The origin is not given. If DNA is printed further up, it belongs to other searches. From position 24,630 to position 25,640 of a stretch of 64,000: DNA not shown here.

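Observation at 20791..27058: Phosphonate tailoring pathway embedded in the glycan locus (Ppm-NTase fusion, Ppd, Fe-ADH, second cytidylyltransferase, LTA-synthase-like transferase)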

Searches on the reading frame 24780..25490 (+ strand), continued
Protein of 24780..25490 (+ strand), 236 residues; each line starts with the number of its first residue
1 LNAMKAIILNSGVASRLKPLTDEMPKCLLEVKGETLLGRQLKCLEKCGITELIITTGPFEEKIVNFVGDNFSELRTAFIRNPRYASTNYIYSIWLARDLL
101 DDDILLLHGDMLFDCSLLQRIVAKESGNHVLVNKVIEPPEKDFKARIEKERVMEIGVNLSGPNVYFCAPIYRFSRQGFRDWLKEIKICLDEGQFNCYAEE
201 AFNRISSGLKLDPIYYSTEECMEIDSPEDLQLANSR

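Call 98: find_encoding_contigs(protein=P0352, flank=6000, max_places=1)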
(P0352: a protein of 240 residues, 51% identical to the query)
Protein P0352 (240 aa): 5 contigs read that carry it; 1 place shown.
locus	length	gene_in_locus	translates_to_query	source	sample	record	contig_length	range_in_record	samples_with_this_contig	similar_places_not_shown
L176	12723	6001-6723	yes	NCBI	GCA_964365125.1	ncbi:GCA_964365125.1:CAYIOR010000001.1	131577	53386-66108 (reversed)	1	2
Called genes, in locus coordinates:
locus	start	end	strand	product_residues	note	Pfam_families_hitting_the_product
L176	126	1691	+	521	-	PF02310:B12-binding, PF04055:Radical_SAM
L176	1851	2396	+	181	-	PF01467:CTP_transf_like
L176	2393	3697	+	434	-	PF01467:CTP_transf_like, PF13714:PEP_mutase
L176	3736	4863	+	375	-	PF02776:TPP_enzyme_N, PF02775:TPP_enzyme_C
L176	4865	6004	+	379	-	PF00465:Fe-ADH, PF13685:Fe-ADH_2, PF25137:ADH_Fe_C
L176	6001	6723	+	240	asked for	PF00483:NTP_transferase, PF12804:NTP_transf_3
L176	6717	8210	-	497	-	PF10131:PTPS_related (weak)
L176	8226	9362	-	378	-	PF13439:Glyco_transf_4, PF00534:Glycos_transf_1, PF13692:Glyco_trans_1_4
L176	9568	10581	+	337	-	PF01408:GFO_IDH_MocA, PF02894:GFO_IDH_MocA_C, PF22725:GFO_IDH_MocA_C3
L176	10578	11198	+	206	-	PF00702:Hydrolase, PF13419:HAD_2, PF13242:Hydrolase_like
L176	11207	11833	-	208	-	PF00300:His_Phos_1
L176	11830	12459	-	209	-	PF08433:KTI12, PF13671:AAA_33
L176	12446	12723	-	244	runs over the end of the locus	PF00483:NTP_transferase, PF12804:NTP_transf_3, PF20202:DUF6564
